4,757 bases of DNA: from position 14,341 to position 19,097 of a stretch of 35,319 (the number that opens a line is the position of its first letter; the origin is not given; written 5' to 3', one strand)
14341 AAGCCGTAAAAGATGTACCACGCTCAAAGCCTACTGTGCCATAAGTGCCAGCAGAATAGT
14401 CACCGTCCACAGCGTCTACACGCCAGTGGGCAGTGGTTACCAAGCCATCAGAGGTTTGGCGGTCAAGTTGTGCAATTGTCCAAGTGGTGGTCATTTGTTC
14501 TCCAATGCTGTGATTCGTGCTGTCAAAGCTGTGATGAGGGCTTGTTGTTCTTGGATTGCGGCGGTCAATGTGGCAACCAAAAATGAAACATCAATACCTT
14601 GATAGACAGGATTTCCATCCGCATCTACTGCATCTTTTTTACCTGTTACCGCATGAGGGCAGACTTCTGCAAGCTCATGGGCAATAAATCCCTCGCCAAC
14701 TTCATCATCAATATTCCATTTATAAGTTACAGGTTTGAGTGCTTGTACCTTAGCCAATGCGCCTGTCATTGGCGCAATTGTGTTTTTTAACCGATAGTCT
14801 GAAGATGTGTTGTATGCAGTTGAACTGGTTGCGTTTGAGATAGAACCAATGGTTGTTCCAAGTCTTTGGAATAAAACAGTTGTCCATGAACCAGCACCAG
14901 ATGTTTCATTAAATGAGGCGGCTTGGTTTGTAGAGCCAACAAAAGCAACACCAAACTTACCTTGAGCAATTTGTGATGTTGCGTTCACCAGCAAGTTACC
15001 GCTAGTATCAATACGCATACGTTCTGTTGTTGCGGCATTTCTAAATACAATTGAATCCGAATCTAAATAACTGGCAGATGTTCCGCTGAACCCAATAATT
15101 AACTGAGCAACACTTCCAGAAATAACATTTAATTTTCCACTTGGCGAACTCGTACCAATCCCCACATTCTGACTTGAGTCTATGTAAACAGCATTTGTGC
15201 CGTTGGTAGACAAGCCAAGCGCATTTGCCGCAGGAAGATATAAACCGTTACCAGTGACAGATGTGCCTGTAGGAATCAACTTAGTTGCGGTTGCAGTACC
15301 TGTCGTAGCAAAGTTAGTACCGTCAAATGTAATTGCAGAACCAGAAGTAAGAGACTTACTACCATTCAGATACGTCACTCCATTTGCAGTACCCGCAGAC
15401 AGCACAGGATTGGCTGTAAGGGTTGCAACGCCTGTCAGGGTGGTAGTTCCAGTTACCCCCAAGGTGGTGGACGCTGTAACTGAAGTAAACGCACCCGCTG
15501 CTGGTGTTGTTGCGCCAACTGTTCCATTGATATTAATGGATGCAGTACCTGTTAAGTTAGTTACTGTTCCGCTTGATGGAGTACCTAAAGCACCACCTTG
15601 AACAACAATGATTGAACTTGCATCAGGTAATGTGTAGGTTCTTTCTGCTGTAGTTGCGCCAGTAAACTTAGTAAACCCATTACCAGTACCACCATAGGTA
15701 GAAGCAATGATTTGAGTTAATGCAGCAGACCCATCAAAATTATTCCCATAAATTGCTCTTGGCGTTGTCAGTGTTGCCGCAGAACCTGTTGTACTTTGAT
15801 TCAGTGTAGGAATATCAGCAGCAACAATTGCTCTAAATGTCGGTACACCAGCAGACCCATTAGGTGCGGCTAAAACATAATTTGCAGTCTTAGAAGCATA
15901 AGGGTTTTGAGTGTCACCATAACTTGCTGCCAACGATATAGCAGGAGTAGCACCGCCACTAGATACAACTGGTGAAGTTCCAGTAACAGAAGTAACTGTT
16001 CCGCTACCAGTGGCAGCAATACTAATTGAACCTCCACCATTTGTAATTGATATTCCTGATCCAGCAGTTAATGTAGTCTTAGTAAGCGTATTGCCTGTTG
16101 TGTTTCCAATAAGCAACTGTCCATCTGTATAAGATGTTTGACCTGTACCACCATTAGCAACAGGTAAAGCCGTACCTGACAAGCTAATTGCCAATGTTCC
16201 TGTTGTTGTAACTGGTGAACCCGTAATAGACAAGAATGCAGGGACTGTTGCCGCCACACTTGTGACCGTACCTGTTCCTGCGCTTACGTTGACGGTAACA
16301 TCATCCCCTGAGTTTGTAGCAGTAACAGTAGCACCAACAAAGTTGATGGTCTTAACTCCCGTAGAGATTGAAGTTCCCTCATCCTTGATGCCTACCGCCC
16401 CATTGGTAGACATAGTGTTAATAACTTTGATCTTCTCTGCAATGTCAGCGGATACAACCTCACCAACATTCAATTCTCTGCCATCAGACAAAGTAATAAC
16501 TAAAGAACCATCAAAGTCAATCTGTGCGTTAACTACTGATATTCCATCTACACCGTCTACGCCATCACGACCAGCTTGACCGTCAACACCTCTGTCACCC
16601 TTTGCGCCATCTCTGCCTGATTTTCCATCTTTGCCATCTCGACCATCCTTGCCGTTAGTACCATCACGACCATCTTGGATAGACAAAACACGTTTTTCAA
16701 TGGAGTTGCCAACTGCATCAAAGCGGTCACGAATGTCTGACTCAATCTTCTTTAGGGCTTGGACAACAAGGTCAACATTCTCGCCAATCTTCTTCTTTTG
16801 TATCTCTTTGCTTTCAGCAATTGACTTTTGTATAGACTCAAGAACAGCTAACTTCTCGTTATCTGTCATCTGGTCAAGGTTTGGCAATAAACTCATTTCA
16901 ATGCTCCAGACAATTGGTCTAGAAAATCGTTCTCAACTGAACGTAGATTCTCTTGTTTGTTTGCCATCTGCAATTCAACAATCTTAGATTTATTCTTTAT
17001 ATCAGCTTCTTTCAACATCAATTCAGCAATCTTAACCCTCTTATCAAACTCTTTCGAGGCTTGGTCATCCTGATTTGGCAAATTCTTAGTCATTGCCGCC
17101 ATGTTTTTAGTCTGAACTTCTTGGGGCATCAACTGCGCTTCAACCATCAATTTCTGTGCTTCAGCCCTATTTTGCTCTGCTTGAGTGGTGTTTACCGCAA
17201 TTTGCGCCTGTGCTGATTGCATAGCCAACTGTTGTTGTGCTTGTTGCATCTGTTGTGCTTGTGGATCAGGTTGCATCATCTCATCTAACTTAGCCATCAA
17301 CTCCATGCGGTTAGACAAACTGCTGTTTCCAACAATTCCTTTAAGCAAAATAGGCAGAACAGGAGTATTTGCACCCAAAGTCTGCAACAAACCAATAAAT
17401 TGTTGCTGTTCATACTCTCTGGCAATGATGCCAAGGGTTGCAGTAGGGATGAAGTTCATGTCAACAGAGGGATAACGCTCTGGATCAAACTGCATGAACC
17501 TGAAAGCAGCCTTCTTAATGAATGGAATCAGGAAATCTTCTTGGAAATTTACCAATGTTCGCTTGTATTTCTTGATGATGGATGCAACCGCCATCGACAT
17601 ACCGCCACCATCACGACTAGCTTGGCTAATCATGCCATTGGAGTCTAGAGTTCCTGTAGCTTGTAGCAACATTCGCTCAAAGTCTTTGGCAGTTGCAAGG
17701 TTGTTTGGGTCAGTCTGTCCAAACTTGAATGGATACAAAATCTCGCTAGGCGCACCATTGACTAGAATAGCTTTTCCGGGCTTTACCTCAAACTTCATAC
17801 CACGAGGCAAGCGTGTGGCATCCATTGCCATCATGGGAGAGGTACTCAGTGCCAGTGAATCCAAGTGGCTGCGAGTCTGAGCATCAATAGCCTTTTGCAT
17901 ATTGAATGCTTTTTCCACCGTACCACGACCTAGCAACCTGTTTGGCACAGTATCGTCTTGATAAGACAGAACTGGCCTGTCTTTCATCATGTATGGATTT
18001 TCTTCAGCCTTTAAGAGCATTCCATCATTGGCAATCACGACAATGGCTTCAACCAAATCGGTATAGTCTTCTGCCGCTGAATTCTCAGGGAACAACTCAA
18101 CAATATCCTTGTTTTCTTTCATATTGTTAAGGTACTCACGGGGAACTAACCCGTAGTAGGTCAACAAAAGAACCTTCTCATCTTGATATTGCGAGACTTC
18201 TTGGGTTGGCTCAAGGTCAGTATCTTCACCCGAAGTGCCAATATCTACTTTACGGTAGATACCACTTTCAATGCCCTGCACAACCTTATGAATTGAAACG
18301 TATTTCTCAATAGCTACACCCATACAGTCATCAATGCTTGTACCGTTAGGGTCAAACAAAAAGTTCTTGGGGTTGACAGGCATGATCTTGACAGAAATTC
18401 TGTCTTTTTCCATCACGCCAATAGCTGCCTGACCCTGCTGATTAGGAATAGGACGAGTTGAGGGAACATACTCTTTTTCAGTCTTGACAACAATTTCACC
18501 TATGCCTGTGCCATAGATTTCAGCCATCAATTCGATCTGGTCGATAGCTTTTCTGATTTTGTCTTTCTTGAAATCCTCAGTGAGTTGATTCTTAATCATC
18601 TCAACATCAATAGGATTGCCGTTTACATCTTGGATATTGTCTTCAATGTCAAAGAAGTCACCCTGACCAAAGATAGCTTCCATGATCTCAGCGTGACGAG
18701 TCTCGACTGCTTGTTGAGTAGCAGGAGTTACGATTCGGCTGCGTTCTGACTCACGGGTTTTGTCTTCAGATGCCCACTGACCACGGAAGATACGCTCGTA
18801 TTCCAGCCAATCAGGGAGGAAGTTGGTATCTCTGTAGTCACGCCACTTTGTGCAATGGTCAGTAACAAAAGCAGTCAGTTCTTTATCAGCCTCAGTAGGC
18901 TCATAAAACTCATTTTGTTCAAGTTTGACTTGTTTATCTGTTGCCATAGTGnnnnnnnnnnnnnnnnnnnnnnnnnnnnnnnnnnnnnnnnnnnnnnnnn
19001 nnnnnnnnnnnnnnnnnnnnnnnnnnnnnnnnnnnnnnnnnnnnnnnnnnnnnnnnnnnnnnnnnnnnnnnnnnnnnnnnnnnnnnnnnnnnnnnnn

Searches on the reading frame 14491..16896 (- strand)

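Call 28: search_protein_families(library=phrogs, proteins=[window:14491-16896:-], max_evalue=0.001)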
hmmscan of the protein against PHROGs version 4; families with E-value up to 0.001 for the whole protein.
window:14491-16896:- (801 aa): 16 families
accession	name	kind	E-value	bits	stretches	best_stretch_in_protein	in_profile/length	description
phrog_18345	-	tail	1.2e-36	127.5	1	620-799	770-954/956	tail fiber protein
phrog_9942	-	tail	1.9e-31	110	2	670-800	893-1046/1178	tail fiber protein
phrog_19195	-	head and packaging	4.5e-30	105.1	2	444-759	1010-1349/1425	virion structural protein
phrog_22896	-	tail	6e-24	85.3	1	645-784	662-797/808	tail protein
phrog_5668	-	tail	6.2e-18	65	1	365-800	1182-1563/1567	tail fiber protein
phrog_31660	-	tail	4.3e-17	63.5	1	239-329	62-148/182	tail fiber protein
phrog_1980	-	tail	9.1e-15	55.9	1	419-801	182-436/449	tail fiber protein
phrog_8745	-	tail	8.2e-13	47.6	2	665-801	1663-1799/1803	tail fiber protein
phrog_24607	-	tail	5.7e-10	39.3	1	481-771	301-575/674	tail protein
phrog_18673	-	tail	1.6e-09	38.4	2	499-757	106-307/373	tail fiber protein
phrog_1806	-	tail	1.9e-07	31.7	1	74-145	186-256/276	collagen like minor tail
phrog_18350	-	tail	3e-07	31.4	1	73-124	99-150/253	tail fiber protein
phrog_33119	-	tail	6e-07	29.4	1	665-799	517-638/643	long tail fiber protein distal subunit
phrog_28992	-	unknown function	9e-06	26.1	1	687-764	237-314/343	-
phrog_4563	-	tail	4.1e-05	24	1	685-796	213-330/346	tail fiber protein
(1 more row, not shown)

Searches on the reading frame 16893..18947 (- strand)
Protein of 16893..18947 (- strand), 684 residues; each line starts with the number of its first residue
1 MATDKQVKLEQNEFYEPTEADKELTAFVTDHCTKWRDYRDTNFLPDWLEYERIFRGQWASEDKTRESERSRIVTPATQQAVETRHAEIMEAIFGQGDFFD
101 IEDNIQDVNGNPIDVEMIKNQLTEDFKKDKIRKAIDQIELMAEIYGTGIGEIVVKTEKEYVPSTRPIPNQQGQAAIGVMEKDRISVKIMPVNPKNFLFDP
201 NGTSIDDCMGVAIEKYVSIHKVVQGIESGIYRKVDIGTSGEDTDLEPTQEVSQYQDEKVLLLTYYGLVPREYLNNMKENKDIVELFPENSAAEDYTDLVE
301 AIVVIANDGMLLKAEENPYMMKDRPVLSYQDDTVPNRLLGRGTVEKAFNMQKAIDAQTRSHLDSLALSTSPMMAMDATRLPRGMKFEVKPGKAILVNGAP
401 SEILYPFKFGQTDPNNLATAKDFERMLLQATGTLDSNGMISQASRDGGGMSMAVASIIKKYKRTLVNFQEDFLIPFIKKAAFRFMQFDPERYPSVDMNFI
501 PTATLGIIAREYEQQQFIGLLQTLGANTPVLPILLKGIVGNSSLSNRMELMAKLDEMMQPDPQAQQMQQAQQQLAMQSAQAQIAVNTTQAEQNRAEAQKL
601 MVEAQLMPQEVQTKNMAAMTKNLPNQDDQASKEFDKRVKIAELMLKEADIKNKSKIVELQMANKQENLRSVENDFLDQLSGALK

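Call 28: search_protein_families(library=phrogs, proteins=[window:16893-18947:-], max_evalue=0.001)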
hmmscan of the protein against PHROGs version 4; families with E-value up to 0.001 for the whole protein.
window:16893-18947:- (684 aa): 3 families
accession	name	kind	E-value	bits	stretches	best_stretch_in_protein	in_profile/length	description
phrog_1216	-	head and packaging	4.6e-37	128.9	1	23-663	15-703/714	portal protein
phrog_332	-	connector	1.7e-31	110.2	1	20-598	6-554/560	head-tail adaptor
phrog_156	-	head and packaging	1.9e-13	50.7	2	132-417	114-386/681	portal protein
